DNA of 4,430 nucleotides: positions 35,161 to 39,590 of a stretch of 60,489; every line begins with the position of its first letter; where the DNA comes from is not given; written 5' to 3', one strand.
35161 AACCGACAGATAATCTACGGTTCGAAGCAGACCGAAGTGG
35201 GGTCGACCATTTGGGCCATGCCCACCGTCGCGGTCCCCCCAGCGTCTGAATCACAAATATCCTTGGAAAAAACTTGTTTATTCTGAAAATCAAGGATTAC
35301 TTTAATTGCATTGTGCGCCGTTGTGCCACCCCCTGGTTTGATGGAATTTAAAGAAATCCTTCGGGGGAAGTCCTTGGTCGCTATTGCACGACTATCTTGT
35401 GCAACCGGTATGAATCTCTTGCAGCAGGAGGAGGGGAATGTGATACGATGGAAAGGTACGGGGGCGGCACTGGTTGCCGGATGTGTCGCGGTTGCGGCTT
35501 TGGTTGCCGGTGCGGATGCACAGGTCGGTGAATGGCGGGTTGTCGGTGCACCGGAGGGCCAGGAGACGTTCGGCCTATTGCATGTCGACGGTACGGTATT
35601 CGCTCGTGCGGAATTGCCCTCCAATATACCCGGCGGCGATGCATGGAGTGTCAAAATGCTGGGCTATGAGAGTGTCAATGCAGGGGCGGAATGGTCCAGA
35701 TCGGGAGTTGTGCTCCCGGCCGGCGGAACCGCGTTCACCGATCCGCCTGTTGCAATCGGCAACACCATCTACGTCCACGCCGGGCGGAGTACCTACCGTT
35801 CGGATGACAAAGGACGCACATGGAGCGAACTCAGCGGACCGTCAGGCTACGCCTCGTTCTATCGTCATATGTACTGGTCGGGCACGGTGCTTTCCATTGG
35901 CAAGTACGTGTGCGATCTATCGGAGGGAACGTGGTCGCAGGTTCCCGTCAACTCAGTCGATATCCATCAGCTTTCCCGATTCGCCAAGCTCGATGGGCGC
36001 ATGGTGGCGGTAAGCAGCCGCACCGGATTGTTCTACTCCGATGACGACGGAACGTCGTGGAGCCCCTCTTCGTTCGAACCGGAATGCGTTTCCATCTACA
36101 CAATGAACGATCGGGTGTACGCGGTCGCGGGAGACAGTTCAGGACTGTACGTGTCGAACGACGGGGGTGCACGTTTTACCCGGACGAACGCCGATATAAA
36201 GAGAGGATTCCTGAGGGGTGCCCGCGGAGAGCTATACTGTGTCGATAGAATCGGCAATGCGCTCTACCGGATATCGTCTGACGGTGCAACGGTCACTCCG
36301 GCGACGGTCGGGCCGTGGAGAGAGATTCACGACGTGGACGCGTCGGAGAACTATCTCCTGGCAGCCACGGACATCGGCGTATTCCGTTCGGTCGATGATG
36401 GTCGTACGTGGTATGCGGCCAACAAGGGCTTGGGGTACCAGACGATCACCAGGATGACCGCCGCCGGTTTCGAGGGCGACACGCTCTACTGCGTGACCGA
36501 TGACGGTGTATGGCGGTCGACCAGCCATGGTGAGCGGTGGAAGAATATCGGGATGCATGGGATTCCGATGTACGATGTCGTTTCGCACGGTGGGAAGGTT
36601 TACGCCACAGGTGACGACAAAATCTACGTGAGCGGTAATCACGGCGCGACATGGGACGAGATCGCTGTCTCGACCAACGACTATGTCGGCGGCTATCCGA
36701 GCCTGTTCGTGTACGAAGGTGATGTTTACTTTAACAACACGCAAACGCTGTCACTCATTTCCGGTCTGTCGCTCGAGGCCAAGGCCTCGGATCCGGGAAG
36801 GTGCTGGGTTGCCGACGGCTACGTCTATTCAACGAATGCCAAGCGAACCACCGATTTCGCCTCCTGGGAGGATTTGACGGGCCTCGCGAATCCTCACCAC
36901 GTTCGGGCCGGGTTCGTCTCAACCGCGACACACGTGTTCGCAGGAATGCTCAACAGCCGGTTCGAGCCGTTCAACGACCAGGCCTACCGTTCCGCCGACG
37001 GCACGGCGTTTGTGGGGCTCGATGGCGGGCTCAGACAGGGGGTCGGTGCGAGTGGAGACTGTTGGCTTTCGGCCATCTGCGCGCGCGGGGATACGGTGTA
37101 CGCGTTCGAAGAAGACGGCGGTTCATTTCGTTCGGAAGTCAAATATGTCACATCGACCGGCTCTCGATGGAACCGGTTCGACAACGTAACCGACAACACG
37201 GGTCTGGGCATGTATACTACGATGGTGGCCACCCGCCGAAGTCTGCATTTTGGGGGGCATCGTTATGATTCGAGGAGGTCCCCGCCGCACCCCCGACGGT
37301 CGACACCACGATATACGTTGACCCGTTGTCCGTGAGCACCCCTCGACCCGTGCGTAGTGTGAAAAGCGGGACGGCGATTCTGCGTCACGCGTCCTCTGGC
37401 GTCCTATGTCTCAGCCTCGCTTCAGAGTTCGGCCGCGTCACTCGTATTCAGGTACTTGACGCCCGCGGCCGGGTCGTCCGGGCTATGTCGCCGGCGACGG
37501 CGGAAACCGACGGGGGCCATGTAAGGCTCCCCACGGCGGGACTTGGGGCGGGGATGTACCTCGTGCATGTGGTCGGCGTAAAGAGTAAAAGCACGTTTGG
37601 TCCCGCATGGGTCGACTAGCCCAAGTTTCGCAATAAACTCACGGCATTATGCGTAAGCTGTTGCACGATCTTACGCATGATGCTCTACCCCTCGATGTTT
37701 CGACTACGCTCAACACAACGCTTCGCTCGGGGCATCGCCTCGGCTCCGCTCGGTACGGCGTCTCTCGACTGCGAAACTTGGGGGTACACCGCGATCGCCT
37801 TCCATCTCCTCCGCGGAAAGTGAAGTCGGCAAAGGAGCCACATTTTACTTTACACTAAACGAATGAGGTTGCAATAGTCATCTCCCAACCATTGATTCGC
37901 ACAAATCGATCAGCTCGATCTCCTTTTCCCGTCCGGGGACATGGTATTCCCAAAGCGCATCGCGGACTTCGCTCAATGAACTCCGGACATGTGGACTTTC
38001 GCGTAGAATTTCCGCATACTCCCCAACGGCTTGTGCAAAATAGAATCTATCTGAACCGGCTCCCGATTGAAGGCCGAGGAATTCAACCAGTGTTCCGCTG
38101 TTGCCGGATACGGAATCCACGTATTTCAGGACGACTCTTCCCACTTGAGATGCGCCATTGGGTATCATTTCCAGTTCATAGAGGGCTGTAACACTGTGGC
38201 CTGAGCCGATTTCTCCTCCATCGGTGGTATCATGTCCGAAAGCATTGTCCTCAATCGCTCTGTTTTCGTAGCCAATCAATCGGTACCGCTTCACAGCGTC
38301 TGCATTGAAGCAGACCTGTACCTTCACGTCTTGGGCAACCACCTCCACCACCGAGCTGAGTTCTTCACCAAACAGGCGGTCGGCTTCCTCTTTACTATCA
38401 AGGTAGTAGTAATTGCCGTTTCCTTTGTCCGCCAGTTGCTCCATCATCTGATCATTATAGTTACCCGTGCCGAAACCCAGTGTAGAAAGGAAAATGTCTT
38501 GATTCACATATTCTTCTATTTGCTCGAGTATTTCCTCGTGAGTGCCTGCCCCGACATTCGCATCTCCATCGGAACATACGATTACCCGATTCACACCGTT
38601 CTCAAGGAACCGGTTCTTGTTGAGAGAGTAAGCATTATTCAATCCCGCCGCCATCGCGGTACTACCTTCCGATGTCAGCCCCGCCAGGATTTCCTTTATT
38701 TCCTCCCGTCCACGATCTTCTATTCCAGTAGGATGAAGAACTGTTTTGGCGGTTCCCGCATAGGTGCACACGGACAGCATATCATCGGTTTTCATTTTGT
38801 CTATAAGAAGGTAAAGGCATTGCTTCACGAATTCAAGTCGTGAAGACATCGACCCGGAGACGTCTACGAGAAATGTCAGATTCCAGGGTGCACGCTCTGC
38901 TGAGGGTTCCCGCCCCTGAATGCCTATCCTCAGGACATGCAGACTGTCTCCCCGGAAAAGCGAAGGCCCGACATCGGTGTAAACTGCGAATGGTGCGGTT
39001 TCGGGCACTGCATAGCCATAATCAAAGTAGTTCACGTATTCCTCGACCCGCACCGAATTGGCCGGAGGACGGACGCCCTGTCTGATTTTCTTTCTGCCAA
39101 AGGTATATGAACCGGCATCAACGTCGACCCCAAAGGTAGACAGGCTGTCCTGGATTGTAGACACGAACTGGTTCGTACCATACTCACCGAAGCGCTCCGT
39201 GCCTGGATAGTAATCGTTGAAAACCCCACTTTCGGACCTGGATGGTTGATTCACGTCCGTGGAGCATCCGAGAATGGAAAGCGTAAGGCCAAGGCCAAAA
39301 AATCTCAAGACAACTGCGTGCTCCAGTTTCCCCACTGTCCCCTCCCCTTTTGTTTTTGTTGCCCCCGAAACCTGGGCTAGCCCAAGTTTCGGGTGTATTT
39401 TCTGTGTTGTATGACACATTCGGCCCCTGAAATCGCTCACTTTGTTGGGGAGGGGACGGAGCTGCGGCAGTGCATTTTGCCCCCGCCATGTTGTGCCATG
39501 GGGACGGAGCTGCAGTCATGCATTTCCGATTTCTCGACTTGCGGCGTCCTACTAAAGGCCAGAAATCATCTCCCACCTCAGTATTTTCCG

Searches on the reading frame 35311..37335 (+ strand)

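Call 11: search_protein_families(library=pfam, proteins=[window:35311-37335:+], max_evalue=0.001)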
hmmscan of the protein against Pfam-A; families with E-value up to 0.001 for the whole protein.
window:35311-37335:+ (674 aa): 3 families
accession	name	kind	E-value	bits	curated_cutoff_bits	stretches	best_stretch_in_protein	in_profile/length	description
PF15902.12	Sortilin-Vps10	-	3.5e-14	52.9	33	0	400-458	3-67/446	Sortilin, neurotensin receptor 3,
PF19755.4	DUF6242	-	2.6e-10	41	29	0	366-448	129-217/217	Domain of unknown function (DUF6242)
PF02012.26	BNR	-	3.8e-07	29.6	27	0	241-252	1-12/12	BNR/Asp-box repeat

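Call 38: search_protein_families(library=ncbifam, proteins=[window:35311-37335:+], max_evalue=0.05)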
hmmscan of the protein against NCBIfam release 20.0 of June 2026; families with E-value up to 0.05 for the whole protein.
window:35311-37335:+ (674 aa): 2 families
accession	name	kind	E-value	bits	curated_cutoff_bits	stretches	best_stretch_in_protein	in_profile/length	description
NF045728.1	glycosyl_F510_1955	equivalog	9.3e-26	90.6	175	4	163-292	76-213/246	F510_1955 family glycosylhydrolase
NF053688.1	BamI_Bacteroidota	equivalog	2.6e-07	30.3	370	1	243-449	190-394/452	BamI family beta-barrel-assembly machinery protein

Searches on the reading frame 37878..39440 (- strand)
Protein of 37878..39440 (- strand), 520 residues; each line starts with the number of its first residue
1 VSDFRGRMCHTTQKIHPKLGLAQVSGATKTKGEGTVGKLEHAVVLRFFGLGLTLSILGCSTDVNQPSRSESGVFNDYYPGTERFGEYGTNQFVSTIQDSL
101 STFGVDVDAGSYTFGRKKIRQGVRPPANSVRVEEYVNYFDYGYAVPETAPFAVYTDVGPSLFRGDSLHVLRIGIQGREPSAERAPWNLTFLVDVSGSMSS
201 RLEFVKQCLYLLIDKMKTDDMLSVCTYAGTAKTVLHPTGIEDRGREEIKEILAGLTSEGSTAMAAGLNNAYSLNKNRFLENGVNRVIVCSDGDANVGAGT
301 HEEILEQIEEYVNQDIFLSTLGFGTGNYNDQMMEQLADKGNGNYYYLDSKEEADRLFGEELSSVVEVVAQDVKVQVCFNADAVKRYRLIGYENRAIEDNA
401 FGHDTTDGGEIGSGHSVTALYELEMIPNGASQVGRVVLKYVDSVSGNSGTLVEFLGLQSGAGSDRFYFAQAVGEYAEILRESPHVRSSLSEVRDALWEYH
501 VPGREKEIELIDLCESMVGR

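Call 11: search_protein_families(library=pfam, proteins=[window:37878-39440:-], max_evalue=0.001)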
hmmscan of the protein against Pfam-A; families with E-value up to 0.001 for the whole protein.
window:37878-39440:- (520 aa): 6 families
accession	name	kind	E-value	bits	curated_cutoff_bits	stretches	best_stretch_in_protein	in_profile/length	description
PF12034.13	YfbK_C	-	3.2e-28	99.6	25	1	367-442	5-80/184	Uncharacterized protein YfbK, C-terminal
PF12450.13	vWF_A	-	3.8e-24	84.9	25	1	81-162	4-86/94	von Willebrand factor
PF00092.34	VWA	-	2.7e-16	60.7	23.8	1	187-354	1-169/174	von Willebrand factor type A domain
PF13768.12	VWA_3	-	7e-14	52.6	27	1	187-345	2-154/155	von Willebrand factor type A domain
PF13519.12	VWA_2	-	1.6e-12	48.4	27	1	189-292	2-106/107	von Willebrand factor type A domain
PF05762.20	VWA_CoxE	-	0.00011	22.2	26.4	1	177-308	49-172/222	VWA domain containing CoxE-like protein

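Call 38: search_protein_families(library=ncbifam, proteins=[window:37878-39440:-], max_evalue=0.05)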
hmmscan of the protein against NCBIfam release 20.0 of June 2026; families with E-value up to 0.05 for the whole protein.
window:37878-39440:- (520 aa): 4 families
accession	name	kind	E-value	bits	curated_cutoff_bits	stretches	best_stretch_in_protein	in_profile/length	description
TIGR03788.1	marine_srt_targ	equivalog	2.5e-14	52.6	551.65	1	181-377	267-458/629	marine proteobacterial sortase target protein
TIGR02442.1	Cob-chelat-sub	hypoth_equivalog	3.2e-13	49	779.45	1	181-348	468-641/641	putative cobaltochelatase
TIGR02031.1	BchD-ChlD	equivalog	1.2e-07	30.9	499.55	1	188-348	426-600/608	magnesium chelatase ATPase subunit D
NF009943.0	PRK13406.1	equivalog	7.4e-07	28.1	571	1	187-299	403-514/585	magnesium chelatase subunit D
